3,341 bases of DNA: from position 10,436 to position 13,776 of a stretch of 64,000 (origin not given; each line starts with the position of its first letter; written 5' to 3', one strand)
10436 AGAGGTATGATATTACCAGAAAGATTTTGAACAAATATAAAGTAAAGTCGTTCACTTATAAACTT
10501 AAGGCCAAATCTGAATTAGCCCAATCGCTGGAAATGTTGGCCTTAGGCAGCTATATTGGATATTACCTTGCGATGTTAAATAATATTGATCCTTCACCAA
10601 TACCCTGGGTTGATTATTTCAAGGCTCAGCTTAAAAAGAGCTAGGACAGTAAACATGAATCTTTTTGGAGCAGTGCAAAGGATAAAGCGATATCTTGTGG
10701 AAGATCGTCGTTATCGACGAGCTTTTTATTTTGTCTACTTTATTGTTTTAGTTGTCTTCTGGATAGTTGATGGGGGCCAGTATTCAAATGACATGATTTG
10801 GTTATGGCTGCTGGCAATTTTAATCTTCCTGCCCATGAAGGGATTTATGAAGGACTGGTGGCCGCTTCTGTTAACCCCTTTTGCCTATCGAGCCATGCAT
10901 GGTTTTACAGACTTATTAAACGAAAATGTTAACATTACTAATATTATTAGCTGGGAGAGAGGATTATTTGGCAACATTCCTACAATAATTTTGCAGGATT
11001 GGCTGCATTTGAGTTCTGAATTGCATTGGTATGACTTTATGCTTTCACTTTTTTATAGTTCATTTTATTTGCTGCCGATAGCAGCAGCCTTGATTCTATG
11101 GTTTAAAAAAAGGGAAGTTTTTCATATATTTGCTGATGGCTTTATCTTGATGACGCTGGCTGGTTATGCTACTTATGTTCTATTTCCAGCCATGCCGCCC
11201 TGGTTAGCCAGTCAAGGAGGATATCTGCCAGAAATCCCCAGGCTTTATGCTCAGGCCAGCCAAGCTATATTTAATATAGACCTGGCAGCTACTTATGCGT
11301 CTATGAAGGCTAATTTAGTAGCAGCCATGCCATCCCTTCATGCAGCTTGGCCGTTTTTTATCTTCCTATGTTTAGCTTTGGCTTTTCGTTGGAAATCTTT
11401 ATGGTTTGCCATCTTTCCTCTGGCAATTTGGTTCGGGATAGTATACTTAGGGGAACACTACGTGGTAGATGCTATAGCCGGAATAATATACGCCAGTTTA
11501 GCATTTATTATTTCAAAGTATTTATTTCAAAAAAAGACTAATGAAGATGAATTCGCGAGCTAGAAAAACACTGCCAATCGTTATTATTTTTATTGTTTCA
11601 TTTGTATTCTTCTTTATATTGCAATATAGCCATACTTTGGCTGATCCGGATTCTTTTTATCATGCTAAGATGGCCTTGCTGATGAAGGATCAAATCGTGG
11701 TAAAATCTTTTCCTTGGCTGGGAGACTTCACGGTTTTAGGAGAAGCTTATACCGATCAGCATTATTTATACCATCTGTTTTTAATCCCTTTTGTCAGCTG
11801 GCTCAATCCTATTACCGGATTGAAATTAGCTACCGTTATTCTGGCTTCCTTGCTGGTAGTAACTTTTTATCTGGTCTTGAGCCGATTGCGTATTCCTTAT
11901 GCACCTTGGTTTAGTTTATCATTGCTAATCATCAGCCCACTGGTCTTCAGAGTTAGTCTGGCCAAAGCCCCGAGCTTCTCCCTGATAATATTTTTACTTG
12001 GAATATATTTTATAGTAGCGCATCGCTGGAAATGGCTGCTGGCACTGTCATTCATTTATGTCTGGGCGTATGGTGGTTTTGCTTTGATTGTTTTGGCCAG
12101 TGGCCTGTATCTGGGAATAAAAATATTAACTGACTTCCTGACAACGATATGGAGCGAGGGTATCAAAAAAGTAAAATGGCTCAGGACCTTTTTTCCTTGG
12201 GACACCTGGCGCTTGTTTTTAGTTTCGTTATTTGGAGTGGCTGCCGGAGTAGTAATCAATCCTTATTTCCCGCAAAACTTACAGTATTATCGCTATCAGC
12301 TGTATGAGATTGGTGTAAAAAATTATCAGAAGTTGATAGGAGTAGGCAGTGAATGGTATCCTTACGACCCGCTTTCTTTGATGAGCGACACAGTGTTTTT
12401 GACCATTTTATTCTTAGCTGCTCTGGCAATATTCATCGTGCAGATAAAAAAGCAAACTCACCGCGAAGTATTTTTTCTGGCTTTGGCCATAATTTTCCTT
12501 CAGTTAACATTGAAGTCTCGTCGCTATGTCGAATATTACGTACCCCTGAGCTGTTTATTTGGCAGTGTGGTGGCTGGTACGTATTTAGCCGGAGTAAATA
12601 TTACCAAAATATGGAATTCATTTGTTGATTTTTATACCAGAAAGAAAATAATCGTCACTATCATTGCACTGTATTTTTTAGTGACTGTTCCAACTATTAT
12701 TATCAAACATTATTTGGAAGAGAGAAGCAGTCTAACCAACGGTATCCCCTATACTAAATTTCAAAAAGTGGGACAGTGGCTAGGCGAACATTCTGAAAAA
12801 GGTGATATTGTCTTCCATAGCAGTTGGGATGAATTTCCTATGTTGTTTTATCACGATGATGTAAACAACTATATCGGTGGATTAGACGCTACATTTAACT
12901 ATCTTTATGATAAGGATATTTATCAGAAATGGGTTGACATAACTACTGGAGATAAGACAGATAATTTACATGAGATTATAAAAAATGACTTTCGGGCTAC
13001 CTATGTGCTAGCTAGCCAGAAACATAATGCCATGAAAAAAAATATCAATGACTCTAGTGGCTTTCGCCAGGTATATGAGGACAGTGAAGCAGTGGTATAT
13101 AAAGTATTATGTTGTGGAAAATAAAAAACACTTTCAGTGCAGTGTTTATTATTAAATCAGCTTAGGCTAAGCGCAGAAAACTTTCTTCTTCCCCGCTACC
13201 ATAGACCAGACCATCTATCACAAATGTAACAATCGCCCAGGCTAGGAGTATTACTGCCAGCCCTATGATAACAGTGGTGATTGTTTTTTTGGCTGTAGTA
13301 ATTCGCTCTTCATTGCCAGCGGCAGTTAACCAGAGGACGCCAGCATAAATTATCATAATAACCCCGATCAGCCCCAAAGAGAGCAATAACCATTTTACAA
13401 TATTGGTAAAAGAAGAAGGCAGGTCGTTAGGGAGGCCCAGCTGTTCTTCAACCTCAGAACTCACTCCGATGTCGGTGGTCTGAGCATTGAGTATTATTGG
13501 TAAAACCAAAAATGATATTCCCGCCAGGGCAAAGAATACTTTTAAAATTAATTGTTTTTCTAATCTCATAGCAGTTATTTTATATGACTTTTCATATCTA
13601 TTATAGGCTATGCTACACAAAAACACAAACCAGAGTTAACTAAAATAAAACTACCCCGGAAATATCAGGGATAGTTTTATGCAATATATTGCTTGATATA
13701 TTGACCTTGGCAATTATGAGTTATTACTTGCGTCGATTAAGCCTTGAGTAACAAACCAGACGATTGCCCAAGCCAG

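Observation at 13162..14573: Three tandem T4SS-pilin-like (TrbC/VirB2-type) paralogs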

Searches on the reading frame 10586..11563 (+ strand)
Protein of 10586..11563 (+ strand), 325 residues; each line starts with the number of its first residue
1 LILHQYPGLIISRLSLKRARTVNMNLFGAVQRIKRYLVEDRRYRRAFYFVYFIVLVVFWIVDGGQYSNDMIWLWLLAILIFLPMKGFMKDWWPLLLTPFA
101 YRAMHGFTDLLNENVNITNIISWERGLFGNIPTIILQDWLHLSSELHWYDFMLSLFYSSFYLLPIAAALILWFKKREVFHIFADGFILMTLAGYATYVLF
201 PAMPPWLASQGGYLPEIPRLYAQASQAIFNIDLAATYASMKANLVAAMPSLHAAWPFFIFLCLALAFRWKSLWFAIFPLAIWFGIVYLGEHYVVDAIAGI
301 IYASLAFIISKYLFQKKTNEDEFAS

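Call 9: search_protein_families(library=pfam, proteins=[window:10586-11563:+], max_evalue=0.00001)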
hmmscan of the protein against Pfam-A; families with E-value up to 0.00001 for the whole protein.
window:10586-11563:+ (325 aa): 2 families
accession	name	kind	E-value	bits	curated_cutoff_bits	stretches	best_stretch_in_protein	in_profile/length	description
PF14378.12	PAP2_3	-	1.7e-30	106.7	27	1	119-308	2-189/190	PAP2 superfamily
PF01569.27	PAP2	-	4.7e-07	30.1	27.2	1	202-317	26-128/130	PAP2 superfamily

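Call 68: search_protein_families(library=ncbifam, proteins=[window:10586-11563:+], max_evalue=0.01)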
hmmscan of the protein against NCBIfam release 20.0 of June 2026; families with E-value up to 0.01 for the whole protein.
window:10586-11563:+ (325 aa): 1 family
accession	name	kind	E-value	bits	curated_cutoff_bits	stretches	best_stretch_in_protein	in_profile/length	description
NF052609.1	PhinosDhcerSyn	equivalog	2.8e-23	82.8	480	1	64-320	26-293/305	phosphoinositol dihydroceramide synthase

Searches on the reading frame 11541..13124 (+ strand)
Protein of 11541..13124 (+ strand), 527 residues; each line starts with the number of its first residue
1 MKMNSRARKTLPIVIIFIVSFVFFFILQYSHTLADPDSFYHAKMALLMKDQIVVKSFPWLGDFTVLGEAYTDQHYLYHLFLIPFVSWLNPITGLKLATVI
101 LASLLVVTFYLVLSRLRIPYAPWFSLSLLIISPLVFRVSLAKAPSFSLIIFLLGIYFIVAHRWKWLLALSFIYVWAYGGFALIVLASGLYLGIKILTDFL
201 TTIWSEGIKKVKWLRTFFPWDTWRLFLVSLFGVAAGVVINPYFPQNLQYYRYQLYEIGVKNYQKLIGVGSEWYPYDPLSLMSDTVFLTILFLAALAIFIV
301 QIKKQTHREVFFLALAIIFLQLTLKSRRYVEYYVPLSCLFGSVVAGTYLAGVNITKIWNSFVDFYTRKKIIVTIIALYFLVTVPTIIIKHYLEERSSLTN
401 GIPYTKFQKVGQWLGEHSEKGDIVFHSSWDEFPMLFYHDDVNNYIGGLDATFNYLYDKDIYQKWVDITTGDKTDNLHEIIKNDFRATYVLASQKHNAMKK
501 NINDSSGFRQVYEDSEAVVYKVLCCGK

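Call 10: search_protein_families(library=pfam, proteins=[window:11541-13124:+], max_evalue=0.00001)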
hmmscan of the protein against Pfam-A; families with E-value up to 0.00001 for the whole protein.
window:11541-13124:+ (527 aa): 0 families

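Call 65: search_protein_families(library=pfam, proteins=[window:11541-13124:+], max_evalue=0.05)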
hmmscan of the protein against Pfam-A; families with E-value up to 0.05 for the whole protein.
window:11541-13124:+ (527 aa): 0 families

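Call 68: search_protein_families(library=ncbifam, proteins=[window:11541-13124:+], max_evalue=0.01)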
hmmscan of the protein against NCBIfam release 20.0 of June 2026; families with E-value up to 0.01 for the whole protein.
window:11541-13124:+ (527 aa): 0 families

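Call 82: search_protein_families(library=pfam, alignment_id=A3, max_evalue=0.1)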
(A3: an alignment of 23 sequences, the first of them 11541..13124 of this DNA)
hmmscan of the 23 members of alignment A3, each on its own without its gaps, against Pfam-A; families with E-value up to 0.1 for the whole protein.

A. member 1, window:11541-13124:+ (527 aa): 0 families

B. families by the number of members that match (of 23 scanned): 6 families
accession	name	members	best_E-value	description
PF12036.14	DUF3522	1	0.0016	Protein of unknown function (DUF3522)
PF09808.14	SNAPC1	1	0.0086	Small nuclear RNA activating complex (SNAPc), subunit 1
PF24661.1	DUF7649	1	0.012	Domain of unknown function (DUF7649)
PF09881.14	DUF2108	1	0.016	Predicted membrane protein (DUF2108)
PF24677.1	DUF7657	1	0.017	Domain of unknown function (DUF7657)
PF22000.2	DUF6929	1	0.054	Family of unknown function (DUF6929)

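Call 83: search_solved_structures(query=A3, max_evalue=1)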
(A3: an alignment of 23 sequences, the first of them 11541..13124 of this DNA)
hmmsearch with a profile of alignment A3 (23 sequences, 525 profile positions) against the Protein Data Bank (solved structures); distinct sequences matched with E-value up to 1: 1.
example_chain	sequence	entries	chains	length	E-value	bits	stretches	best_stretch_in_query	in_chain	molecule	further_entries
2cod_A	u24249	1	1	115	0.4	12.5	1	411-449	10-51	Centaurin-delta 1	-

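Call 96: predict_structure(protein=window:11541-13124:+)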
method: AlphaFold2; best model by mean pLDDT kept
length: 527 residues; sequences in the alignment: 1
mean_pLDDT: 45.3   pTM: 0.27
mean pLDDT of the five models: 45.3, 43.9, 42.2, 40.8, 37.1
residues with pLDDT >= 90: 0; 70-90: 39; 50-70: 151; < 50: 337
segments of 3 or more residues with pLDDT < 50: 23-94, 137-140, 142-147, 240-247, 267-290, 300-302, 322-349, 356-527
pLDDT, mean of each block of 10 residues (from residue 1): 53 54 46 36 31 28 28 34 32 54 73 77 69 51 48 57 49 57 62 68 71 68 70 60 50 65 53 37 44 52 49 53 40 33 43 46 43 45 42 35 31 35 25 25 25 30 33 32 32 33 34 30 25
secondary structure, 60 per line:
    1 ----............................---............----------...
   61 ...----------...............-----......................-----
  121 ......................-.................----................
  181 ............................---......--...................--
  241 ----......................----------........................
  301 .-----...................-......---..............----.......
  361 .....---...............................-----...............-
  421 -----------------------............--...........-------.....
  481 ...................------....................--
elements in order: H5-32 H36-47 H58-63 H74-88 H94-115 H121-142 H144-160 H165-208 H212-217 H220-238 H245-266 H277-301 H307-325 H327-332 H336-349 H354-365 H369-399 H405-419 H444-455 H458-468 H476-499 H506-525

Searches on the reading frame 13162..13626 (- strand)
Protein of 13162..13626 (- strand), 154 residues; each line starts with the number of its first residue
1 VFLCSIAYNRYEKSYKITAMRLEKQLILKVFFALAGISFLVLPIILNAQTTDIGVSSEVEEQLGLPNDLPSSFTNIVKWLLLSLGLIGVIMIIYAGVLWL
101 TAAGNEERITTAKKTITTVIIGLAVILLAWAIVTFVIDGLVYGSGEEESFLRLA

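Call 3: search_protein_families(library=pfam, proteins=[window:13162-13626:-], max_evalue=1)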
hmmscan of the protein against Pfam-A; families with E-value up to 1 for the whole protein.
window:13162-13626:- (154 aa): 13 families
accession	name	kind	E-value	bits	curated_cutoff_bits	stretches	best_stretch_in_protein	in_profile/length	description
PF18895.5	T4SS_pilin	-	3e-12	46.9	26.6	1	75-136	11-71/71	Type IV secretion system pilin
PF19607.4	DUF6112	-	0.0041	17.3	25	1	73-136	16-78/88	Family of unknown function (DUF6112)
PF02322.20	Cyt_bd_oxida_II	-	0.0044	16.9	35.6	1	63-136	145-211/302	Cytochrome bd terminal oxidase subunit II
PF04956.18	TrbC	-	0.015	16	27.9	1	52-135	34-97/98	TrbC/VIRB2 pilin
PF15420.11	Abhydrolase_9_N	-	0.018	15.5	27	1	70-137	85-152/208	Alpha/beta-hydrolase family N-terminus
PF14093.11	DUF4271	-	0.025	14.9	29.7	1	11-135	35-146/206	Domain of unknown function (DUF4271)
PF10320.15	7TM_GPCR_Srsx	-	0.15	11.9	24.1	1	78-142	148-212/257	Serpentine type 7TM GPCR chemoreceptor Srsx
PF20403.5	DUF6693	-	0.17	12.5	31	1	36-99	27-94/104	Family of unknown function (DUF6693)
PF12725.13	DUF3810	-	0.27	11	28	1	73-139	13-80/311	Protein of unknown function (DUF3810)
PF24003.1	DUF7319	-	0.36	10.7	27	1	58-135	98-167/205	Domain of unknown function (DUF7319)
PF13968.11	DUF4220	-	0.49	10.4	27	1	60-136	211-295/341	Domain of unknown function (DUF4220)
PF04893.22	Yip1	-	0.52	10.6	28.6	1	33-132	108-172/173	Yip1 domain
PF09534.15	Trp_oprn_chp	-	0.81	10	29.6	0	82-140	2-65/180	Tryptophan-associated transmembrane protein (Trp_oprn_chp)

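Call 5: search_protein_families(library=ncbifam, proteins=[window:13162-13626:-], max_evalue=1)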
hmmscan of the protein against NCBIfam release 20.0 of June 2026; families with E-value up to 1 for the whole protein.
window:13162-13626:- (154 aa): 3 families
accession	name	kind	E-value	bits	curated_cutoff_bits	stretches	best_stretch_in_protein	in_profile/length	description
NF045849.1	ICE_MMCAP2_0565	equivalog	7.4e-09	35.2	40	1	76-138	16-78/80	Mbov_0395 family pilin-like conjugal transfer protein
NF010182.0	PRK13661.1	equivalog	0.17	11.7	99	1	74-148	75-143/183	ECF-type riboflavin transporter substrate-binding protein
NF041560.1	T6SS_Burk_ExIF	subfamily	0.83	9.3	90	1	73-136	125-184/234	putative type VI secretion system effector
